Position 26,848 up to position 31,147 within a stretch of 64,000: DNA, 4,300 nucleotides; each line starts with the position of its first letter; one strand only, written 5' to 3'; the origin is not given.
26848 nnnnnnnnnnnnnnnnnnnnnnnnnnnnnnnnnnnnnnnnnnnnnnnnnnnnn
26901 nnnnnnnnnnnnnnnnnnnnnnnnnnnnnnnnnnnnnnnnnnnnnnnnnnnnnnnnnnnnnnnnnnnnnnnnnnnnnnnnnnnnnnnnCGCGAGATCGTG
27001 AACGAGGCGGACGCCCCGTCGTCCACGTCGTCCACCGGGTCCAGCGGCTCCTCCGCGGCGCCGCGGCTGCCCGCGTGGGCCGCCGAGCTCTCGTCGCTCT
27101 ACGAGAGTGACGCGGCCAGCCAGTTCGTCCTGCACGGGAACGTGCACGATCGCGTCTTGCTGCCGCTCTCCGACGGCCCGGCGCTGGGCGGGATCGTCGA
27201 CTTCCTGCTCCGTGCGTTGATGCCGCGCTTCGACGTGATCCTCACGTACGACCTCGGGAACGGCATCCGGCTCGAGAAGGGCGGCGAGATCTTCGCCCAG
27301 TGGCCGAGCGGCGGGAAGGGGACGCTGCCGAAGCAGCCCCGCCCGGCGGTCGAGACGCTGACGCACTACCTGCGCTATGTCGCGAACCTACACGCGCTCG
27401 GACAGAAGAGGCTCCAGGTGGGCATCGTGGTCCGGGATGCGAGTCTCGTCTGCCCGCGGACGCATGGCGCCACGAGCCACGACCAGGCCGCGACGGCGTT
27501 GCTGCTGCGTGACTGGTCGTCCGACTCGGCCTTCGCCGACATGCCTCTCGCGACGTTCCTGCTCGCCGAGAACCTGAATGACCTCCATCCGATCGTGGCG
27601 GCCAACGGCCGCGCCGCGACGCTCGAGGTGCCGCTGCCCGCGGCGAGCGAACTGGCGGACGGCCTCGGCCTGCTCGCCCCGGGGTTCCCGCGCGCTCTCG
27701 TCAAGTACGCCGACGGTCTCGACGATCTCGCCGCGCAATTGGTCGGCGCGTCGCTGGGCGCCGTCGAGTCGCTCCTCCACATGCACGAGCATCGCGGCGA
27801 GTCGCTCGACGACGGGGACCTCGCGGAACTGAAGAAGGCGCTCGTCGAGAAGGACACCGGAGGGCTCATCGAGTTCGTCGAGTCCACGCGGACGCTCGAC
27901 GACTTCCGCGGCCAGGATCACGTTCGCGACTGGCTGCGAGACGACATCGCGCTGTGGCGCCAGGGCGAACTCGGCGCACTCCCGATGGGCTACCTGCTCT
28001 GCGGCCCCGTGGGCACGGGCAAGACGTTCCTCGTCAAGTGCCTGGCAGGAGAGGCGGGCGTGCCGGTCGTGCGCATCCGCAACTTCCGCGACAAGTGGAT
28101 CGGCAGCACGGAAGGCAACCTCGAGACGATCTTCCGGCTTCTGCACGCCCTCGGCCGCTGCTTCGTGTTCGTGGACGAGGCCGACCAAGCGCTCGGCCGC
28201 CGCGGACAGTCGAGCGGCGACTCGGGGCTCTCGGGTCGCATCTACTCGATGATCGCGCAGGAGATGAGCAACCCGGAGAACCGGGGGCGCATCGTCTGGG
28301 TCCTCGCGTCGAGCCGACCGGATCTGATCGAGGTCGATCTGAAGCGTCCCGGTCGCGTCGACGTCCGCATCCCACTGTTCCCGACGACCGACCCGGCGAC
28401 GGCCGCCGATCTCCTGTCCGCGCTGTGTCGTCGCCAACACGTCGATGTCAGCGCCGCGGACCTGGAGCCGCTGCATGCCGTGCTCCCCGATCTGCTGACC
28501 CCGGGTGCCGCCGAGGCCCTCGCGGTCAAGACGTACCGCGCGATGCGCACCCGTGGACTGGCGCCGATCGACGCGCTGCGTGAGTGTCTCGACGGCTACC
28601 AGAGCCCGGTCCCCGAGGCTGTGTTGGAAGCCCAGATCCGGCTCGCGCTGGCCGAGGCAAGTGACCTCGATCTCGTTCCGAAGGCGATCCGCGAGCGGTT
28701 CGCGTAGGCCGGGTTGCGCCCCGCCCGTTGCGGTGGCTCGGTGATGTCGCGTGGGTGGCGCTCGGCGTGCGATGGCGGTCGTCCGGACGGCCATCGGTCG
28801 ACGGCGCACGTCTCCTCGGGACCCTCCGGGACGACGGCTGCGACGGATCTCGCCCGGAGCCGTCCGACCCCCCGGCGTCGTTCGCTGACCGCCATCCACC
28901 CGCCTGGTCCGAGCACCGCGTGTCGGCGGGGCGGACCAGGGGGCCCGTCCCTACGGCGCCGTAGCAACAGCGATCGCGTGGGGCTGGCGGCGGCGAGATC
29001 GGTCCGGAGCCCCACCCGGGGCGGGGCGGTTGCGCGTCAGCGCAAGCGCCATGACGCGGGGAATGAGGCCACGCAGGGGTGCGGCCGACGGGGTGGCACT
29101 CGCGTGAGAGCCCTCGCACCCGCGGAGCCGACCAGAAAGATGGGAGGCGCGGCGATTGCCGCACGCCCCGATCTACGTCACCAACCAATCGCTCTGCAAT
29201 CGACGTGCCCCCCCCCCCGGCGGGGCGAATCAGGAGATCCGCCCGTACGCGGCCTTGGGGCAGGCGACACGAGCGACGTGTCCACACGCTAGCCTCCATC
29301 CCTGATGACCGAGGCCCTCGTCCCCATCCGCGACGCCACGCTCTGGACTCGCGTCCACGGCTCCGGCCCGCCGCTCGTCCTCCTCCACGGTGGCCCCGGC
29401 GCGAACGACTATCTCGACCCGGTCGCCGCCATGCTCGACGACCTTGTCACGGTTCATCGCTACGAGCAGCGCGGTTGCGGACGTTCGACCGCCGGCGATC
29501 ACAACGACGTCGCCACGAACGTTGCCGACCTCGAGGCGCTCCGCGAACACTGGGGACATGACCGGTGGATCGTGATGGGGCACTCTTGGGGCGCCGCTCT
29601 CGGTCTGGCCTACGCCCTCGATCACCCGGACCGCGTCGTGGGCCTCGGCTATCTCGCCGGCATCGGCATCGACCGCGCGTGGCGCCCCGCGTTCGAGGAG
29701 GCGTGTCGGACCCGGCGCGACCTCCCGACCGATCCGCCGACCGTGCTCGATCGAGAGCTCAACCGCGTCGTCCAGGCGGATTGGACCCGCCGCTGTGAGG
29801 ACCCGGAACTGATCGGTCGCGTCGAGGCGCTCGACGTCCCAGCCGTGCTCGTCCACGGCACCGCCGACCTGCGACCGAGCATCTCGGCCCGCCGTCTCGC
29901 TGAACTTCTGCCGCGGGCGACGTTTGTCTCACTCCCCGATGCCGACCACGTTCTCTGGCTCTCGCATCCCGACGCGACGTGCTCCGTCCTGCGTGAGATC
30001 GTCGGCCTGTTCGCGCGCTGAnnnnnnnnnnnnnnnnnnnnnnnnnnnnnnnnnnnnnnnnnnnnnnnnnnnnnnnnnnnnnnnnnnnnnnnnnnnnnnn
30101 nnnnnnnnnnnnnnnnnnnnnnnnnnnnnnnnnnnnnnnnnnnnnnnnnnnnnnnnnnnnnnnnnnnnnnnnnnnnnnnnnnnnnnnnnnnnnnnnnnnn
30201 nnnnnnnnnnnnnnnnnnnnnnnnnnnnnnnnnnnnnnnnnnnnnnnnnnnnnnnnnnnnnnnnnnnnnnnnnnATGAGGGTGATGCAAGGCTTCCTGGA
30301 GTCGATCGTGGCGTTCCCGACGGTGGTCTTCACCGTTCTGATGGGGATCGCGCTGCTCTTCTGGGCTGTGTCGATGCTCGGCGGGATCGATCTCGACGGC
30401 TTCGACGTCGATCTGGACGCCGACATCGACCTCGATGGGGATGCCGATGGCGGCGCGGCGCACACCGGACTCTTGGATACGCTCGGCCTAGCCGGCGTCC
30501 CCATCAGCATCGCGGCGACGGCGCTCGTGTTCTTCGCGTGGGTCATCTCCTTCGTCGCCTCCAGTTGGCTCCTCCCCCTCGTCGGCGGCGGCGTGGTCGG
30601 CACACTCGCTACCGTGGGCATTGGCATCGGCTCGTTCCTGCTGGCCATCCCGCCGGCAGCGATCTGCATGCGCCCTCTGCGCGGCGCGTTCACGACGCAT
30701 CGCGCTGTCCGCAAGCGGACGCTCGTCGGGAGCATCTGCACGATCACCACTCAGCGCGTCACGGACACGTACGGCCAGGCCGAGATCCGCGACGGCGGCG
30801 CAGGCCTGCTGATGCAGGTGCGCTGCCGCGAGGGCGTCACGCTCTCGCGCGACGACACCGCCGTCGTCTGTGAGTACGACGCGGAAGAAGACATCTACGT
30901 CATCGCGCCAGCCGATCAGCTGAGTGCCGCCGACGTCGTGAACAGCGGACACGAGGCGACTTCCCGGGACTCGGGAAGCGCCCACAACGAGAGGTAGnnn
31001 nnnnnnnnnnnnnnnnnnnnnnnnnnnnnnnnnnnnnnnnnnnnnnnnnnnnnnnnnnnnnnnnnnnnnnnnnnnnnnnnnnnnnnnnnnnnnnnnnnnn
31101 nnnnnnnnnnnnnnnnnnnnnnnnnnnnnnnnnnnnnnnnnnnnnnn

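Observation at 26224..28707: PspA/IM30 gene immediately followed (9-bp gap) by a classical-clade AAA+ ATPase: a bacterial ESCRT-III/Vps4-like pair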

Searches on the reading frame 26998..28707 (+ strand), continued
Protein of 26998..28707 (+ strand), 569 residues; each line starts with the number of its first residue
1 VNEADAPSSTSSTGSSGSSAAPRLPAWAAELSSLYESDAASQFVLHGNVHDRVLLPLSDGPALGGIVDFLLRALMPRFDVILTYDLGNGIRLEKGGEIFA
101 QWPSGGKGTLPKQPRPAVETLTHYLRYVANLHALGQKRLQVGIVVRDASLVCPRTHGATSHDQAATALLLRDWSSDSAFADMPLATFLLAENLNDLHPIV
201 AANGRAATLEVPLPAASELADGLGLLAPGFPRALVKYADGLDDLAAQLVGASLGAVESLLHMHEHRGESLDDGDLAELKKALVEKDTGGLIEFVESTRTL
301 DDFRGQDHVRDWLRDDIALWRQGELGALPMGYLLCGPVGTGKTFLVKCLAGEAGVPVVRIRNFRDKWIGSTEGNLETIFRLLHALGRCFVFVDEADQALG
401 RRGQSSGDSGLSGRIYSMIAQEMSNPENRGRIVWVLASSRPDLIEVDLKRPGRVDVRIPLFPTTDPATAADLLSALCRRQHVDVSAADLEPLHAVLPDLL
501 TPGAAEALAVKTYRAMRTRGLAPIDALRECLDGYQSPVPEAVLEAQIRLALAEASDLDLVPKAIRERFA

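Call 21: find_related_loci(query=A1, collection=genome_contigs, flank=6000)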
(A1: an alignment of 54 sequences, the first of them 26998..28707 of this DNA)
Query A1 (569 aa) in genome_contigs; peptide patterns used: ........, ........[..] (x = any residue, [..] = any of these).
599 stretches matched a pattern (row limit reached: there are more); 546 encode a relative of the query (tblastn E <= 1e-3); the best 80 are kept; 80 distinct loci.
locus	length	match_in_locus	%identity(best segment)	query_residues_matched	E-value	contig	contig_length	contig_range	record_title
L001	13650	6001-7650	68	19-569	0e+0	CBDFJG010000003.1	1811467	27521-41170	MAG: Planctomycetota bacterium isolate 82eb9380-8e6c-47c5-987f-f4f3aed39320 genome assembly, contig: contig_3, whole gen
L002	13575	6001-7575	63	24-548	0e+0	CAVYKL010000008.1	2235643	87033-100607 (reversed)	MAG: uncultured bacterium isolate MFD01275.bin.2.168 genome assembly, contig: contig_12971, whole genome shotgun sequenc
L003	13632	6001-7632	61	24-566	0e+0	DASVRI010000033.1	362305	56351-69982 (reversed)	MAG TPA_asm: Abditibacteriaceae bacterium isolate SMAG_U3232 k141_917619, whole genome shotgun sequence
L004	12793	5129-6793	58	15-567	0e+0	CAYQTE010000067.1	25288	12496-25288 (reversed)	MAG TPA_asm: uncultured Tepidisphaeraceae bacterium isolate binchicken_co3_300 genome assembly, contig: NODE_6116_length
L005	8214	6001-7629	60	24-565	0e+0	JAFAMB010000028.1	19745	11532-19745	MAG: Verrucomicrobiota bacterium isolate CP_BE_RX_52 BE_RX_k147_4655172, whole genome shotgun sequence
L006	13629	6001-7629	59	24-565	0e+0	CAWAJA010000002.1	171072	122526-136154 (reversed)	MAG: uncultured Acidobacteriaceae bacterium isolate MFD02579.bin.2.7 genome assembly, contig: contig_14021, whole genome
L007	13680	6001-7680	60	6-565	0e+0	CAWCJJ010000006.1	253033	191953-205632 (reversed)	MAG: uncultured bacterium isolate MFD04580.bin.2.110 genome assembly, contig: contig_25206, whole genome shotgun sequenc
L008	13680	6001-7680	56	9-565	0e+0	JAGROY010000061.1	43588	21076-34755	MAG: Verrucomicrobiia bacterium isolate HKST-UBA30 2009_15478, whole genome shotgun sequence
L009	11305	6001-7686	58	1-565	0e+0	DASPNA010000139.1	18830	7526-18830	MAG TPA_asm: Thermoanaerobaculia bacterium isolate SMAG_U12109 k141_369038, whole genome shotgun sequence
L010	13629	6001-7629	58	24-565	0e+0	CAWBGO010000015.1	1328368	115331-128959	MAG: Terriglobales bacterium isolate MFD06714.bin.2.40 genome assembly, contig: contig_8014, whole genome shotgun sequen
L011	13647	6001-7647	57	18-565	0e+0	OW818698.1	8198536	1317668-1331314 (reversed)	metagenome genome assembly, chromosome: 1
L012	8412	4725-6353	55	23-565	0e+0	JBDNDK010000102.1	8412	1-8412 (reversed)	MAG: Armatimonadota bacterium isolate RM_bin9_OCT21 C102, whole genome shotgun sequence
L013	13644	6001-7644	59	23-569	0e+0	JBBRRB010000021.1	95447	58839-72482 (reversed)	MAG: Bryobacterales bacterium isolate metawrap_la1_93 W_la1_93_k141_344916L_95447_cov_13.0000, whole genome shotgun sequ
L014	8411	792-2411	57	24-565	0e+0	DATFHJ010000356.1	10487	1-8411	MAG TPA_asm: Thermoanaerobaculia bacterium isolate SMAG_U8686 k141_1175220, whole genome shotgun sequence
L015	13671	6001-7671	57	8-565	0e+0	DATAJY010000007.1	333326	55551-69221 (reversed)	MAG TPA_asm: Thermoanaerobaculia bacterium isolate SMAG_U6924 k141_18107, whole genome shotgun sequence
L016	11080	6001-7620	58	24-565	0e+0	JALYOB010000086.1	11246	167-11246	MAG: Acidobacteriota bacterium isolate KAL bin4 SC8791_NODE_87_length_11246_cov_1.079414, whole genome shotgun sequence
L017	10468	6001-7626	58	24-565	0e+0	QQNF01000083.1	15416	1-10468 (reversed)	MAG: Verrucomicrobia bacterium isolate V1-33 Ga0133913_10026869, whole genome shotgun sequence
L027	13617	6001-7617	57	30-566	0e+0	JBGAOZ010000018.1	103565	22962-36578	MAG: Phycisphaerales bacterium isolate MAG_AAO_H125.32 AAOH125-32_opera_contig_778, whole genome shotgun sequence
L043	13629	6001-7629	54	24-565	0e+0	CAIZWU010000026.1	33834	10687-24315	uncultured bacterium isolate Loc090402-4m_bin-0721 genome assembly, contig: bin-0721:026/405, whole genome shotgun seque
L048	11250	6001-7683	57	8-565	0e+0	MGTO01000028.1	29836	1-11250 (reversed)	MAG: Desulfuromonadales bacterium GWC2_61_20 gwc2_scaffold_1388, whole genome shotgun sequence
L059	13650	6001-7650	55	19-565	0e+0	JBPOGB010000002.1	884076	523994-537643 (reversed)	MAG: Luteolibacter sp. isolate MAG_25 MAG_25_2, whole genome shotgun sequence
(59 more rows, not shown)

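Call 25: search_protein_families(library=pfam, proteins=[L006:5132-5953:+, L016:5141-6001:+, L048:5162-5995:+, L027:5072-5890:+, L009:5278-6051:+, L017:5554-5952:+, L043:5499-6038:+, L059:3131-5914:+], max_evalue=0.01)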
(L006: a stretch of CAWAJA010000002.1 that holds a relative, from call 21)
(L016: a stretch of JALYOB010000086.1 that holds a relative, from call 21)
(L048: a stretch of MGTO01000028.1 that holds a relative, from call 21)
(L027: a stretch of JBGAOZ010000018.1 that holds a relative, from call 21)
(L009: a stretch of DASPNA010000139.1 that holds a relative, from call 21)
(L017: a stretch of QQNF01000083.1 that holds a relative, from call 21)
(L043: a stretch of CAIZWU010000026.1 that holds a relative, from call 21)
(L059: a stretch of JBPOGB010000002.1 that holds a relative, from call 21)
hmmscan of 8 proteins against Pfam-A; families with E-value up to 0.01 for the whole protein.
L006:5132-5953:+ (273 aa): 0 families

L016:5141-6001:+ (286 aa): 0 families

L048:5162-5995:+ (277 aa): 0 families

L027:5072-5890:+ (272 aa): 0 families

L009:5278-6051:+ (257 aa): 0 families

L017:5554-5952:+ (132 aa): 0 families

L043:5499-6038:+ (179 aa): 0 families

L059:3131-5914:+ (927 aa): 11 families
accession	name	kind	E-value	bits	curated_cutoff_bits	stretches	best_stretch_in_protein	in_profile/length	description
PF13087.12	AAA_12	-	8.2e-22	78.2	27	1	609-793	3-191/195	AAA domain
PF13086.12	AAA_11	-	7.9e-19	68.9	27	1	284-577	3-251/257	AAA domain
PF13604.12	AAA_30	-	6.3e-09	36.3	27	1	283-346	2-67/191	AAA domain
PF02562.22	PhoH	-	2e-07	31.1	27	1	283-346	5-66/205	PhoH-like protein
PF13245.12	AAA_19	-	9.2e-06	26.3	25.1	1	287-576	1-129/134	AAA domain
PF05127.21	NAT10_TcmA_helicase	-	3.4e-05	24.2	22.7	0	301-349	1-50/176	RNA cytidine acetyltransferase NAT10/TcmA, helicase domain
PF20720.3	nSTAND3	-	3.6e-05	24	27.2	1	285-340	5-60/155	Novel STAND NTPase 3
PF13401.12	AAA_22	-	0.0016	19.2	27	0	296-344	4-33/130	AAA domain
PF13481.12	AAA_25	-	0.0026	17.8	27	1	296-343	32-81/195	AAA domain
PF09848.15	SLFN-g3_helicase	-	0.0035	17.1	24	0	298-363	2-62/354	Schlafen group 3, DNA/RNA helicase domain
PF01695.23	IstB_IS21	-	0.0067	16.4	24.1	0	295-333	90-128/238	IstB-like ATP binding protein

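Call 26: predict_structure(alignment_id=A1)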
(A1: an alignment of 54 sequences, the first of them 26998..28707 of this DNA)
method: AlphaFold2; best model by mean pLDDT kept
length: 569 residues; sequences in the alignment: 54
mean_pLDDT: 82.9   pTM: 0.75
mean pLDDT of the five models: 82.9, 81.4, 80.6, 78.4, 76.2
residues with pLDDT >= 90: 196; 70-90: 300; 50-70: 35; < 50: 38
segments of 3 or more residues with pLDDT < 50: 1-21, 398-411
pLDDT, mean of each block of 10 residues (from residue 1): 35 35 79 90 95 89 94 92 93 92 78 93 94 88 95 71 89 89 93 90 92 91 95 93 90 94 96 88 79 88 83 87 81 83 89 87 62 82 87 59 38 67 82 83 56 76 86 87 86 86 86 88 92 81 85 82 85
secondary structure, 60 per line:
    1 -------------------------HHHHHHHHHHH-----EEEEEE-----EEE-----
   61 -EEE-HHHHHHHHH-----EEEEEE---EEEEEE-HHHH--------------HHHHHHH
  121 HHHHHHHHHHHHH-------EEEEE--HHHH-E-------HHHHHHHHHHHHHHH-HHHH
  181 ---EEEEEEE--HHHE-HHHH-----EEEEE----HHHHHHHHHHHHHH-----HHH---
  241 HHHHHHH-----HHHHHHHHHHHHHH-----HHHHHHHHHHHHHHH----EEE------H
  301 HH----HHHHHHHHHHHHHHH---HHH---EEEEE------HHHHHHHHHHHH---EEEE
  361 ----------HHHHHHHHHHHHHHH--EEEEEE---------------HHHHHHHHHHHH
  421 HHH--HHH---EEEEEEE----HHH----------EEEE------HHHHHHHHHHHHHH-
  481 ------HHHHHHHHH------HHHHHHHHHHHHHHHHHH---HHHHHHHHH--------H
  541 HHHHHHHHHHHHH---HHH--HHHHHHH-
elements in order: H26-36 E42-47 E53-55 E62-64 H66-74 E80-85 E89-94 H96-99 H114-133 E141-145 H148-151 H161-175 H177-180 E184-190 H198-201 E207-211 H216-229 H241-247 H253-266 H272-286 E291-293 H307-321 E331-335 H342-353 E357-360 H371-385 E388-393 H409-423 E432-438 E456-459 H466-479 H487-495 H502-519 H523-531 H540-553 H562-568
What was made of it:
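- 27130..27153 (+): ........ at the position where the P-loop should be: no GK[ST], so no nucleotide-binding loop. The position follows strand beta1 in the model (call 26).
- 28591..28704 (+): Conserved C-terminal extension of two helices after the lid (residues 532-569). Helices 540-553 and 562-568 appear in the model (call 26).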

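Call 38: find_encoding_contigs(protein=P0001, flank=10000, max_places=3)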
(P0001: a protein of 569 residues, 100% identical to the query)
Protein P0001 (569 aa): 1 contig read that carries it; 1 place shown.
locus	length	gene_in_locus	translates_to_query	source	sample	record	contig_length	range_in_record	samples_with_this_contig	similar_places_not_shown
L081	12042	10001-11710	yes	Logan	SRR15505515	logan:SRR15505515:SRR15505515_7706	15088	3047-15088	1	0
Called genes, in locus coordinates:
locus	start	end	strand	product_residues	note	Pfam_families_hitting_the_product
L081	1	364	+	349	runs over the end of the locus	-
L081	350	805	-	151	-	PF02391:MoaE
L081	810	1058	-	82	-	PF02597:ThiS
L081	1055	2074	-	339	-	-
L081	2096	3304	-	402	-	PF04055:Radical_SAM, PF19288:CofH_C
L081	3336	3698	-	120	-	PF13564:DoxX_2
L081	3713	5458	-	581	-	PF04551:GcpE, PF26540:GcpE_C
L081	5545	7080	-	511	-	PF04773:FecR, PF03781:FGE-sulfatase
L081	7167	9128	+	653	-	PF05226:CHASE2, PF00211:Guanylate_cyc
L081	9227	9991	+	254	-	PF04012:PspA_IM30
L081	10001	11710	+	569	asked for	PF00004:AAA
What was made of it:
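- Checked: A 9-nt spacer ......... follows (26989-26997), then a GTG-started ORF at 26998-28707 encoding 569 aa. An independent gene call on a public contig carrying the identical protein gives the same two genes (call 38).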

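Call 57: search_protein_families(library=pfam, alignment_id=A4, max_evalue=1)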
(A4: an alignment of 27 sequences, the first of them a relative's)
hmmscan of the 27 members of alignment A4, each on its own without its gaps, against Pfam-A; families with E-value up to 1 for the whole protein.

A. member 1, L006:5132-5950:+ (273 aa): 2 families
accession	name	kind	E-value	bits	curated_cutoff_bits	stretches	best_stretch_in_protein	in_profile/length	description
PF21173.2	DksA-like_N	-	0.4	11.2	27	0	185-211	2-25/65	DnaK suppressor protein-like, N-terminal domain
PF08946.15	Osmo_CC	-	0.65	10.8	24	0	185-215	7-34/46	Osmosensory transporter coiled coil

B. families by the number of members that match (of 27 scanned): 47 families (the first 25 are shown)
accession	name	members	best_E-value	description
PF07544.18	Med9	5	0.042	RNA polymerase II transcription mediator complex subunit 9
PF10157.14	BORCS6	3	0.11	BLOC-1-related complex sub-unit 6 C-terminal helix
PF21097.3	SR_plectin_7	2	0.036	Spectrin repeat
PF10046.14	BLOC1_2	2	0.17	Biogenesis of lysosome-related organelles complex-1 subunit 2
PF16515.11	HIP1_clath_bdg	2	0.18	Clathrin-binding domain of Huntingtin-interacting protein 1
PF08946.15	Osmo_CC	2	0.33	Osmosensory transporter coiled coil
PF06625.16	DUF1151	1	0.0064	Protein of unknown function (DUF1151)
PF05794.18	Tcp11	1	0.011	T-complex protein 11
PF03899.21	ATP-synt_I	1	0.015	ATP synthase I chain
PF02321.23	OEP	1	0.027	Outer membrane efflux protein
PF04730.17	Agro_virD5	1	0.027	Agrobacterium VirD5 protein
PF10303.14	DUF2408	1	0.031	Protein of unknown function (DUF2408)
PF04216.18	FdhE_N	1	0.031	FdhE, N-terminal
PF09278.17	MerR-DNA-bind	1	0.049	MerR, DNA binding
PF24531.2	ANC1_spectrin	1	0.056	Nuclear anchorage protein 1, spectrin repeat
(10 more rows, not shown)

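Call 60: search_protein_families(library=padloc, proteins=[window:26998-28707:+], max_evalue=0.001)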
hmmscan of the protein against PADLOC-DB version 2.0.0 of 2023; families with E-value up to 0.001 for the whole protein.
window:26998-28707:+ (569 aa): 4 families
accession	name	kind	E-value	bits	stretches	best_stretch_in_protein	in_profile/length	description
PDLC04232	IetA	-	3.3e-08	31.3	1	333-461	120-244/330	-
PDLC02196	IetA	-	3.4e-06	24.7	1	332-405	125-199/374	-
PDLC02195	IetA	-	6.8e-05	20.3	1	332-396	140-205/395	-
PDLC04231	IetA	-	0.00033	18.5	1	332-420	120-208/262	-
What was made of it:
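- On Known anti-phage defence systems (PADLOC): Only generic AAA (IetA, 31 bits) and coiled-coil matches were found (call 60).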

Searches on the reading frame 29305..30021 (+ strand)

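Call 3: search_protein_families(library=pfam, proteins=[window:29305-30021:+], max_evalue=0.01)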
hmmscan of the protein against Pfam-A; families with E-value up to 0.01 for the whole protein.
window:29305-30021:+ (238 aa): 4 families
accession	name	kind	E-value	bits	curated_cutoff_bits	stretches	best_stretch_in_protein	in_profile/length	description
PF00561.26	Abhydrolase_1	-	5e-21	75.9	25.8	1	22-114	1-97/245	alpha/beta hydrolase fold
PF12697.13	Abhydrolase_6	-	1.3e-15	59.1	26.3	1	24-226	1-215/217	Alpha/beta hydrolase family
PF12146.15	Hydrolase_4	-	8.6e-12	45.3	27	1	25-114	8-104/239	Serine aminopeptidase, S33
PF00975.26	Thioesterase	-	0.0036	18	26.4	1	23-113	2-91/226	Thioesterase domain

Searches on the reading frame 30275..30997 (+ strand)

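Call 3: search_protein_families(library=pfam, proteins=[window:30275-30997:+], max_evalue=0.01)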
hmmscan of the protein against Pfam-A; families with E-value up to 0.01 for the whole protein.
window:30275-30997:+ (240 aa): 0 families

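Call 4: search_protein_families(library=ncbifam, proteins=[window:30275-30997:+], max_evalue=0.01)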
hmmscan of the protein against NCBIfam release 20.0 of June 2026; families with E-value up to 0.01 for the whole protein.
window:30275-30997:+ (240 aa): 0 families

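Call 42: search_protein_families(library=pfam, proteins=[window:30275-30997:+], max_evalue=10)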
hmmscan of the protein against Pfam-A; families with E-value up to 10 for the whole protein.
window:30275-30997:+ (240 aa): 1 family
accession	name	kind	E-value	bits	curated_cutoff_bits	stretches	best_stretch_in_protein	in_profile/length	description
PF21001.2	YqiJ_N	-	0.069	13.8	23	1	12-113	6-104/116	Inner membrane protein YqiJ, N-terminal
